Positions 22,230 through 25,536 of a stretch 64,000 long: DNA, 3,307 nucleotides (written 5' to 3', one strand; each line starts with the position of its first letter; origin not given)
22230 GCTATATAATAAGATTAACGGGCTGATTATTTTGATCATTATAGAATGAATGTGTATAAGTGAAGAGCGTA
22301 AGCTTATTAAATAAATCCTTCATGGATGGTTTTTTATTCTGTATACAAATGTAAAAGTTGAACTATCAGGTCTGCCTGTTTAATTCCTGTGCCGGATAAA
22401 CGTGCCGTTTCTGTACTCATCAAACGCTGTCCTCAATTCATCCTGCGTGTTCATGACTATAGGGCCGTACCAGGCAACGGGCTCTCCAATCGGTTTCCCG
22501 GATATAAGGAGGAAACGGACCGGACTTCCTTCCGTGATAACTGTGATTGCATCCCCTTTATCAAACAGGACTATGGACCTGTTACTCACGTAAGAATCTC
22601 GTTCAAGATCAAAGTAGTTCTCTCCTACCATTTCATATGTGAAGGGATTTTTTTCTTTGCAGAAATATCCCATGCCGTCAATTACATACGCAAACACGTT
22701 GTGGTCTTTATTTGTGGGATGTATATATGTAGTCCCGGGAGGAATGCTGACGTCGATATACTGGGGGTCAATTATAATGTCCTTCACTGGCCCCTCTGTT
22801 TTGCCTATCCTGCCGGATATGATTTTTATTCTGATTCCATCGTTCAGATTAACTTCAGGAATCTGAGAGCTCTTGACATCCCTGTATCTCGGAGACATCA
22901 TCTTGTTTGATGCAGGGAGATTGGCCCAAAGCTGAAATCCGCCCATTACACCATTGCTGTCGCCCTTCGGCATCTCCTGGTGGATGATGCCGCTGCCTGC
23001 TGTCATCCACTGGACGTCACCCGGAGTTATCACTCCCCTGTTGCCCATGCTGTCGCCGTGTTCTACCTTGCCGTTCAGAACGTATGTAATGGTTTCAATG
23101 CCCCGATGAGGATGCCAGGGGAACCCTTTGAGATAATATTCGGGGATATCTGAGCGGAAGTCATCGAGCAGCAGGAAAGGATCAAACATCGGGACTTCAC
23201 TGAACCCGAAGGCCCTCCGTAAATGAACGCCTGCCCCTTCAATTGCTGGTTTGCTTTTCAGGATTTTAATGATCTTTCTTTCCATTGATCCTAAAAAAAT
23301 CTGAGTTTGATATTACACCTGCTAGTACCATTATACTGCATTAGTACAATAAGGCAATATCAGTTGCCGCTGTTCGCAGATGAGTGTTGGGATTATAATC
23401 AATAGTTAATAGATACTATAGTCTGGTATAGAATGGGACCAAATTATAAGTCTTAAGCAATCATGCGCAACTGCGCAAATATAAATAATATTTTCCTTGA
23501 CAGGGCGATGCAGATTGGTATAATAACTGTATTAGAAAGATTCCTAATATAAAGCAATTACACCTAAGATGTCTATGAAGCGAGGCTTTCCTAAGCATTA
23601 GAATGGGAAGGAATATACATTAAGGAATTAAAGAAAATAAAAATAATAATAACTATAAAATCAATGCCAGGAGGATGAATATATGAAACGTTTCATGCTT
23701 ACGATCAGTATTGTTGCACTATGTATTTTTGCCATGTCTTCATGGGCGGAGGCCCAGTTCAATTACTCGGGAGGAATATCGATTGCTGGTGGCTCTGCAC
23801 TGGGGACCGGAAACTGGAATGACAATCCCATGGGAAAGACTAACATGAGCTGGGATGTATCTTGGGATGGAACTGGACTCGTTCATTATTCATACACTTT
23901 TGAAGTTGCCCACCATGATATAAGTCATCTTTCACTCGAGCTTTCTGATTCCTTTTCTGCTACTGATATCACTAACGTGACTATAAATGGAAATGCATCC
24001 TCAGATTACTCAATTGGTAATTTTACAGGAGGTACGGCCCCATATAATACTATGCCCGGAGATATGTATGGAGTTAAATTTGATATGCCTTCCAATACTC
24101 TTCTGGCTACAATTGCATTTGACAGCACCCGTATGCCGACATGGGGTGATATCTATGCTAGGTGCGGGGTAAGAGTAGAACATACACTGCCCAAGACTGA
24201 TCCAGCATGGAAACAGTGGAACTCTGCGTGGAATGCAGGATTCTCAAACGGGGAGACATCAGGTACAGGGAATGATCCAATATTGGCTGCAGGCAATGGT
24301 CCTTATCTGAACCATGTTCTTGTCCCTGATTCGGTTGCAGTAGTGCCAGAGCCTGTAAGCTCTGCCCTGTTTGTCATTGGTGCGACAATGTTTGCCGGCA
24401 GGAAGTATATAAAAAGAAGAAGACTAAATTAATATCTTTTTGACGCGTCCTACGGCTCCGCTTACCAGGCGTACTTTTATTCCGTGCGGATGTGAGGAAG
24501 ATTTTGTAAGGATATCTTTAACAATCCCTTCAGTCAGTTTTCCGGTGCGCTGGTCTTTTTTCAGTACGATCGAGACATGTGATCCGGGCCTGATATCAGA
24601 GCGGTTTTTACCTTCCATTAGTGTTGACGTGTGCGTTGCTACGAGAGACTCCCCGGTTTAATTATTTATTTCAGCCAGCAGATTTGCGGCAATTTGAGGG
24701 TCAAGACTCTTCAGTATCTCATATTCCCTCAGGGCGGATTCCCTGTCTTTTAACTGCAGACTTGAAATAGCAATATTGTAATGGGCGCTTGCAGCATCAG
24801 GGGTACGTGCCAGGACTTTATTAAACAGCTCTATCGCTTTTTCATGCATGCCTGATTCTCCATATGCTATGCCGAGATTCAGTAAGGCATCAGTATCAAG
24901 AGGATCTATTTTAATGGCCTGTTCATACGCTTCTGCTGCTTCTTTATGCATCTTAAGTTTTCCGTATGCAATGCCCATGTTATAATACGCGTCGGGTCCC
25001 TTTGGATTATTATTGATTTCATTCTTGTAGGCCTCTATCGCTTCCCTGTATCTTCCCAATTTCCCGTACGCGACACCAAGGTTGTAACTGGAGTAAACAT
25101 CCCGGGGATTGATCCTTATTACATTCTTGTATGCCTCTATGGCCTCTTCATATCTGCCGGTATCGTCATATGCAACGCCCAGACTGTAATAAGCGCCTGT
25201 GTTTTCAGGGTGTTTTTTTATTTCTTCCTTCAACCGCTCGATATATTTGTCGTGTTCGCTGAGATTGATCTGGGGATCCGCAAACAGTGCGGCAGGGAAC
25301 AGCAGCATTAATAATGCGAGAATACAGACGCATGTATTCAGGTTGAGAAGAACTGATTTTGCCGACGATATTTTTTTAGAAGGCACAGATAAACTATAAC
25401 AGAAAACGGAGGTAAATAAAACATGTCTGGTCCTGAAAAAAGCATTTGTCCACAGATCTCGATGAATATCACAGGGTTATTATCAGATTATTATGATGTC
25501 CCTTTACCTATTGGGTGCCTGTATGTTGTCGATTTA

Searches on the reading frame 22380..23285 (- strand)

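Call 10: search_protein_families(library=pfam, proteins=[window:22380-23285:-], max_evalue=0.001)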
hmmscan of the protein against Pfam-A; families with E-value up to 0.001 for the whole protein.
window:22380-23285:- (301 aa): 3 families
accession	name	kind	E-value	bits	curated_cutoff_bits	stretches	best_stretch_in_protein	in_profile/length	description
PF02678.22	Pirin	-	2.5e-34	118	26.1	1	20-120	2-107/108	Pirin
PF05726.19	Pirin_C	-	2.3e-26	92.6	27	1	176-296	1-102/103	Pirin C-terminal cupin domain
PF07883.17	Cupin_2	-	7.2e-05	22.9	27.2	0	55-97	11-51/70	Cupin domain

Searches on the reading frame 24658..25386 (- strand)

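Call 17: search_protein_families(library=pfam, proteins=[window:24658-25386:-], max_evalue=0.0001)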
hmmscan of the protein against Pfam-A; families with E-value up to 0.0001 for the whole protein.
window:24658-25386:- (242 aa): 23 families
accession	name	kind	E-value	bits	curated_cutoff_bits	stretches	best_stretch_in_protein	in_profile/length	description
PF00515.34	TPR_1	-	1.4e-40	135.9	27.8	4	131-162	1-32/34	Tetratricopeptide repeat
PF07719.23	TPR_2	-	6.1e-37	123.1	27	3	131-162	1-32/34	Tetratricopeptide repeat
PF13414.12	TPR_11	-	2.8e-35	120.2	26.8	3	75-111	6-42/42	TPR repeat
PF13181.12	TPR_8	-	1.3e-32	109.6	25.7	2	65-95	3-33/34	Tetratricopeptide repeat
PF13431.12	TPR_17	-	1.3e-31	106.6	24.4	2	153-186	1-34/34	Tetratricopeptide repeat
PF13432.12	TPR_16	-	2.5e-31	108.1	32.7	4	101-163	1-63/65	Tetratricopeptide repeat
PF13174.12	TPR_6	-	1.2e-25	88.8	26.3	0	132-162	1-31/33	Tetratricopeptide repeat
PF14559.12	TPR_19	-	5.4e-24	84.8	25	3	146-197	6-57/68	Tetratricopeptide repeat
PF13424.12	TPR_12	-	1.1e-21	77.2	30.1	1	99-161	4-75/77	Tetratricopeptide repeat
PF13176.12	TPR_7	-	1.9e-19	68.5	27.9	0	65-95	1-33/36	Tetratricopeptide repeat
PF13428.12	TPR_14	-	2.4e-18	65.2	23.5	0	131-172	1-42/44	Tetratricopeptide repeat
PF13371.12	TPR_9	-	5.9e-14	52.3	35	1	77-133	9-65/73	Tetratricopeptide repeat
PF14561.12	TPR_20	-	2.8e-13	50.4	25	0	148-198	5-55/90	Tetratricopeptide repeat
PF23914.1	TPR_CcmH_CycH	-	9.5e-13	48.7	42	1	122-228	41-150/158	Cytochrome c-type biogenesis protein H TPR domain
PF12895.13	ANAPC3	-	1.2e-12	48.3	27.2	1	93-156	19-81/82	Anaphase-promoting complex, cyclosome, subunit 3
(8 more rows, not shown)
